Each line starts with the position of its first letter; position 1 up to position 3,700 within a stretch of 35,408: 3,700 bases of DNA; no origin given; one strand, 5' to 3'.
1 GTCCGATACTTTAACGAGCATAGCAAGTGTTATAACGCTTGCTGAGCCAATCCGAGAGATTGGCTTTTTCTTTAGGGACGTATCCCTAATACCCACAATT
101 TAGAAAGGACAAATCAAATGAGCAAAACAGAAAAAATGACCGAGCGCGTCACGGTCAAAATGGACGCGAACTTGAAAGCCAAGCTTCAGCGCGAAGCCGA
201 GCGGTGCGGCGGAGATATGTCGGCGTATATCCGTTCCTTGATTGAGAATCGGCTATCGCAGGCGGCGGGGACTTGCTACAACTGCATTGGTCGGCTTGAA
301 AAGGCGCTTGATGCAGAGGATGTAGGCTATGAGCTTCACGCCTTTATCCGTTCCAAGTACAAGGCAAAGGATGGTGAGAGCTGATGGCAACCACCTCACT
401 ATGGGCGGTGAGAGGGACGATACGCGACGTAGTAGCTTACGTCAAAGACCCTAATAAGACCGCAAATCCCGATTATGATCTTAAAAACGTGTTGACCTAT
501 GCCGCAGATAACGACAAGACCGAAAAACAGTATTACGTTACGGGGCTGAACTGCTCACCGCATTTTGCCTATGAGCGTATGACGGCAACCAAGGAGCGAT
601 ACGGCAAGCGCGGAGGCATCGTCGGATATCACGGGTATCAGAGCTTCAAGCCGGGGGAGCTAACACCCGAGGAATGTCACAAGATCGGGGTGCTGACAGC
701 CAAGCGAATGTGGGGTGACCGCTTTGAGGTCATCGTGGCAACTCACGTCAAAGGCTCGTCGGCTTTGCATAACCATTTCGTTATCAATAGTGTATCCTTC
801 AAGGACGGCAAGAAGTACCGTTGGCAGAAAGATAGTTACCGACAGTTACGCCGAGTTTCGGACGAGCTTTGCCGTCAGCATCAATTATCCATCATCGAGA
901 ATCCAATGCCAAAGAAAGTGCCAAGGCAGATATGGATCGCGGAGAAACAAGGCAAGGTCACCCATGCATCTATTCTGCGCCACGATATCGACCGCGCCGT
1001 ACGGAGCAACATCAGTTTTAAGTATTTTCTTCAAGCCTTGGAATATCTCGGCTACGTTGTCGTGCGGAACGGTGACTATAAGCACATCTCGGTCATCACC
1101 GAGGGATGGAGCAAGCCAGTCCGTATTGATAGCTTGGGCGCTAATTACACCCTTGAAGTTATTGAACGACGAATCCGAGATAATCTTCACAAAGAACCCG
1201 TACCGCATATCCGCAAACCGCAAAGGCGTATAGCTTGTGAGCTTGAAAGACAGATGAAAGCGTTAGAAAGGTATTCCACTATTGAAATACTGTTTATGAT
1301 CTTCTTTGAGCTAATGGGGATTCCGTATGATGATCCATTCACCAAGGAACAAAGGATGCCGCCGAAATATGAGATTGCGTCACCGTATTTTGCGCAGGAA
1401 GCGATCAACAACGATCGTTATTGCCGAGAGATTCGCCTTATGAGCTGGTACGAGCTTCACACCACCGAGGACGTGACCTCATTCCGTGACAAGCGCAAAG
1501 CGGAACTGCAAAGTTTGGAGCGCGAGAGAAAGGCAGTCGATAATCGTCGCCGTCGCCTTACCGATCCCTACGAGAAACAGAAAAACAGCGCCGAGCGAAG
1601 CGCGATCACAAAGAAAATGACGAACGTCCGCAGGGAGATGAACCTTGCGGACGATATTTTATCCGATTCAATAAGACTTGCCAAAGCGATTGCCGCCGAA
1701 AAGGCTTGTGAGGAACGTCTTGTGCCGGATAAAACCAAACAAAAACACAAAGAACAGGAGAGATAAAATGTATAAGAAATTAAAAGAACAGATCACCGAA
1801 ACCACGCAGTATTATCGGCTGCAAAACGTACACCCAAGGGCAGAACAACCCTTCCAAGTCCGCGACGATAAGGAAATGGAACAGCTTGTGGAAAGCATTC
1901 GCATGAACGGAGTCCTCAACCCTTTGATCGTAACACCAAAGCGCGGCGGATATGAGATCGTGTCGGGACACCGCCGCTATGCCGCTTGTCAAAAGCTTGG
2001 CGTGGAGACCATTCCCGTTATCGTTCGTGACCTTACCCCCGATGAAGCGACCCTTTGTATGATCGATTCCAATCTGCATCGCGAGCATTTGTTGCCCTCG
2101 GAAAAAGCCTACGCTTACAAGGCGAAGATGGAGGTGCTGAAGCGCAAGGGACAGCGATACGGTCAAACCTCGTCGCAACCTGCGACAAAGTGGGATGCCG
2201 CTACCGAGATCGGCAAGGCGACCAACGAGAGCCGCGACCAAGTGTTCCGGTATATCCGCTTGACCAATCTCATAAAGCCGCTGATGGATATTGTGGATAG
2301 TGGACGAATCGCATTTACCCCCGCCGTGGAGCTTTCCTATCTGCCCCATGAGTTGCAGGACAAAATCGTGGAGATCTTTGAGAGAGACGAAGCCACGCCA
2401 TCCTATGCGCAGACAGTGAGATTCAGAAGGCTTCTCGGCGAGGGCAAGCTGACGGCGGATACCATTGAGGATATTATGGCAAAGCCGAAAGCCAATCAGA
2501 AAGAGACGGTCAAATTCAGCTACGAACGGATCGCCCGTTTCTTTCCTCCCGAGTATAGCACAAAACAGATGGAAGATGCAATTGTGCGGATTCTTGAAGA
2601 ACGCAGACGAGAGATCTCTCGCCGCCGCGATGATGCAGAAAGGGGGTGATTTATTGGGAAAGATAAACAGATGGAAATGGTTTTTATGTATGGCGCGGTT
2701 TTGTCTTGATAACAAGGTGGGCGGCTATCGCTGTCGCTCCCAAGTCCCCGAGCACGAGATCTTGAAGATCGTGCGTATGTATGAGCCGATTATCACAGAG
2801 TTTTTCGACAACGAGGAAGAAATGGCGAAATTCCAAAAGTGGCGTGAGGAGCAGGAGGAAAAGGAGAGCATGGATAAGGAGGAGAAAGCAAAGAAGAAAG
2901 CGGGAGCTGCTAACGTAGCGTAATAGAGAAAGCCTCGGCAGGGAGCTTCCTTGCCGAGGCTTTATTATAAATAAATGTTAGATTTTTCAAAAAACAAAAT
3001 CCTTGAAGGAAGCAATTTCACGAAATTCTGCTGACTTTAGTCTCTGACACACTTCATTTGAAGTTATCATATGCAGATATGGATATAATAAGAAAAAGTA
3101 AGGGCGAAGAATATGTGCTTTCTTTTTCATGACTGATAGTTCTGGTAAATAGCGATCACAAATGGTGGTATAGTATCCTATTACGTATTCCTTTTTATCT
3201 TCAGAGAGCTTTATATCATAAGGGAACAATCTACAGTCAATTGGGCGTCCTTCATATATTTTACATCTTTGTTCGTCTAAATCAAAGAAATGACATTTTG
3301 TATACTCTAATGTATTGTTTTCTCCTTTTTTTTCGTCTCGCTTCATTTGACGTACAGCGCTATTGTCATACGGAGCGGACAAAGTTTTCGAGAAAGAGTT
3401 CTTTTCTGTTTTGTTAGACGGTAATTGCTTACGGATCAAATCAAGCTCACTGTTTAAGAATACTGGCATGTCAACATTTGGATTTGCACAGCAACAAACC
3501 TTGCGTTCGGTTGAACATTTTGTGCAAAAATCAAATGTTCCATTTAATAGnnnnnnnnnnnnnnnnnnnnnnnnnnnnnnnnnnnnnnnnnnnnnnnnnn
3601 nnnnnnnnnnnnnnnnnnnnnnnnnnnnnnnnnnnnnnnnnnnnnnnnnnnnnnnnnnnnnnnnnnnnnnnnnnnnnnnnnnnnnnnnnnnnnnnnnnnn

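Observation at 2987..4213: AT-rich orphan cargo gene: membrane-tethered protein with a YkgJ-type cysteine cluster, wedged between a mobilization module and tRNA-Pro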

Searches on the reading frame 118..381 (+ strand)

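Call 4: search_protein_families(library=pfam, proteins=[window:118-381:+], max_evalue=1)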
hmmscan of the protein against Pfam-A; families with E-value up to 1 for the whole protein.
window:118-381:+ (88 aa): 3 families
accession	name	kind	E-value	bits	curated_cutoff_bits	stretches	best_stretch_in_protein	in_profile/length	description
PF21983.2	NikA-like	-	5.7e-05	23.6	27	1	5-44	1-40/72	Mobilization protein NikA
PF01402.27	RHH_1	-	9.3e-05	22.7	20.5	1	10-46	1-37/39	Ribbon-helix-helix protein, copG family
PF24042.1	DUF7351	-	0.051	13.8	31.2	1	38-78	54-94/177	Domain of unknown function (DUF7351)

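Call 5: search_protein_families(library=ncbifam, proteins=[window:118-381:+], max_evalue=1)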
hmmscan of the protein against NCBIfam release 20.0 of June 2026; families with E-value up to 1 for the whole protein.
window:118-381:+ (88 aa): 5 families
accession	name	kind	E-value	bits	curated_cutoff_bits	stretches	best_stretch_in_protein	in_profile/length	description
NF048017.1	antitoxin_RelB_like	equivalog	0.0048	17.1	50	1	14-48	1-35/70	type II toxin-antitoxin system RelB family antitoxin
NF041418.1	MbpA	equivalog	0.0054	16.6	90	1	9-60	3-59/93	mobilization protein MbpA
NF047399.1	BrnA_antitoxin_add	equivalog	0.0099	16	60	1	3-46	27-70/70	type II toxin-antitoxin system BrnA family antitoxin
NF041264.1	MobA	equivalog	0.013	16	80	1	6-40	2-36/91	plasmid mobilization protein MobA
NF002815.0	PRK02967.1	equivalog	0.11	12.6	83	1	9-58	2-55/139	nickel-responsive transcriptional regulator NikR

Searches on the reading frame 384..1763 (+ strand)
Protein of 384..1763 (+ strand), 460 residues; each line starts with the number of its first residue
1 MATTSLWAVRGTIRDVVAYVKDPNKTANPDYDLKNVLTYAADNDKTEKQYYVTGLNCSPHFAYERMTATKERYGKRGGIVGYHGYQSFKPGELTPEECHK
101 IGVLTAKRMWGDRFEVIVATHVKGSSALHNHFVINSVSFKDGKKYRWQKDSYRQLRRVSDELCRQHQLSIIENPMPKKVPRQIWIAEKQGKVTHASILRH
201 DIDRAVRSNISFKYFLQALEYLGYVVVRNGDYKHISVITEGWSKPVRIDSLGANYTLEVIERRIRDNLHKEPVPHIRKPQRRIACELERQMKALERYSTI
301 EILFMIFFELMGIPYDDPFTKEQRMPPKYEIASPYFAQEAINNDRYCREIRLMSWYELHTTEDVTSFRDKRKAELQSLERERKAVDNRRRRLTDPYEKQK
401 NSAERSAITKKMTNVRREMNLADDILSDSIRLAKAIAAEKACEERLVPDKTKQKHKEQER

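Call 4: search_protein_families(library=pfam, proteins=[window:384-1763:+], max_evalue=1)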
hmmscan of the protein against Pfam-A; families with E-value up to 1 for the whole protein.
window:384-1763:+ (460 aa): 3 families
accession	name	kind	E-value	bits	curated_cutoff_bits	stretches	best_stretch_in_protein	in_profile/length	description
PF03432.20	Relaxase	-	1.4e-37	129.3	24.6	1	39-168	1-132/132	MobA/VirD2-like, nuclease domain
PF10168.15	Nup88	-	0.047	12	24.4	0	367-431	558-620/702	Nuclear pore component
PF14962.11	AIF-MLS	-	0.13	12.6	29.9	1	359-403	73-117/192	Mitochondria Localisation Sequence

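Call 5: search_protein_families(library=ncbifam, proteins=[window:384-1763:+], max_evalue=1)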
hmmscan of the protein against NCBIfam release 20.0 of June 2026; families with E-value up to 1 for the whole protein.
window:384-1763:+ (460 aa): 1 family
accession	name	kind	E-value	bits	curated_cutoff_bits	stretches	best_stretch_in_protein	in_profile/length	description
NF040665.1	relax_SAG1250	exception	9.1e-21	74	575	1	5-174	5-175/606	SAG1250 family conjugative relaxase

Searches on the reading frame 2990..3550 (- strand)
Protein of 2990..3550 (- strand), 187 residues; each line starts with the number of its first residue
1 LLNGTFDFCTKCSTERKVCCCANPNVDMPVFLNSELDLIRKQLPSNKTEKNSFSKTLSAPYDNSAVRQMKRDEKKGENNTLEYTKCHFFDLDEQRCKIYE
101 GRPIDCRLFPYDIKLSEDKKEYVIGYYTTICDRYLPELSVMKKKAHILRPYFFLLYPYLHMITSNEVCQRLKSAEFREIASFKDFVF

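Call 59: predict_structure(alignment_id=A4)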
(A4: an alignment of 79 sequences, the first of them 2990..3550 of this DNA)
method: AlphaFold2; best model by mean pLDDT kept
length: 187 residues; sequences in the alignment: 79
mean_pLDDT: 86.8   pTM: 0.82
mean pLDDT of the five models: 86.8, 86.6, 85.9, 85.5, 81.7
residues with pLDDT >= 90: 108; 70-90: 58; 50-70: 16; < 50: 5
segments of 3 or more residues with pLDDT < 50: 1-5
pLDDT, mean of each block of 10 residues (from residue 1): 50 67 86 90 83 94 94 91 89 84 89 93 92 82 93 95 92 93 96
secondary structure, 60 per line:
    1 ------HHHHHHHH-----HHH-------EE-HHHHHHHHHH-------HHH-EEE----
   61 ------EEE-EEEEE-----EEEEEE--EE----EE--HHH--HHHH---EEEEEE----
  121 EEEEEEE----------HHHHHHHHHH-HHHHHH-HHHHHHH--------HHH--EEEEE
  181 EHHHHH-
elements in order: H7-14 H33-42 E54-56 E67-69 E71-75 E81-86 H104-107 E111-116 E121-127 H138-147 H149-154 H156-162 E176-181 H182-186

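Call 61: fold_search(model_id=the predicted structure, library=pdb)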
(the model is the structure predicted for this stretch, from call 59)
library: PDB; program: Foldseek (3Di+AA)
matches with E <= 10: 12; with E <= 0.001: 0
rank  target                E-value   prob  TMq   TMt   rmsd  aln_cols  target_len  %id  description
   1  3hko                  1.8e+00  0.05  0.15  0.09  10.1       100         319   14  Crystal structure of a cdpk kinase domain from cryptosporidium Parvum, cgd7_40 (released 2009-06-02)
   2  9ehh_A                3.1e+00  0.03  0.12  0.03  12.9        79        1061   13  FnCas9 perfect match DNA non-productive state (released 2025-10-01)
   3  2pi8_C                4.5e+00  0.02  0.14  0.10  13.5       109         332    8  Crystal structure of E. coli MltA with bound chitohexaose (released 2007-05-08)
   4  7kkf_A                5.7e+00  0.05  0.12  0.13   6.7        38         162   18  Crystal Structure of S. cerevisiae Ess1 (released 2021-03-31)
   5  8ysg                  6.4e+00  0.02  0.15  0.10  13.7       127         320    7  Crystal structure of the Deinococcus wulumuqiensis CD-NTase DwCdnB in complex with GTP (released 2025-01-29)
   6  4rqw_A                7.6e+00  0.02  0.13  0.14  13.7        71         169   10  Crystal structure of Myc3 N-terminal JAZ-binding domain [44-238] from Arabidopsis (released 2015-08-12)
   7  3nec_C                7.6e+00  0.01  0.15  0.16   9.2       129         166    8  Crystal Structure of Toxoplasma gondii Profilin (released 2010-09-29)
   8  1b5f_B                8.6e+00  0.01  0.10  0.19  12.8        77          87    6  NATIVE CARDOSIN A FROM CYNARA CARDUNCULUS L. (released 1999-01-13)
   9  2pi8_B                8.6e+00  0.01  0.14  0.09  13.3       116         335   10  Crystal structure of E. coli MltA with bound chitohexaose (released 2007-05-08)
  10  3oa5_B                8.6e+00  0.01  0.10  0.04  15.3        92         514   11  The structure of chi1, a chitinase from Yersinia entomophaga (released 2011-08-10)
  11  6r9i                  9.1e+00  0.01  0.10  0.05  14.0       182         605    8  Structure of Saccharomyces cerevisiae apo Pan2 pseudoubiquitin hydrolase-RNA exonuclease (UCH-Exo) module (released 2019-05-22)
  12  8iqh_D                9.6e+00  0.01  0.13  0.04  17.2        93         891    8  Structure of Full-Length AsfvPrimPol in Apo-Form (released 2023-07-26)
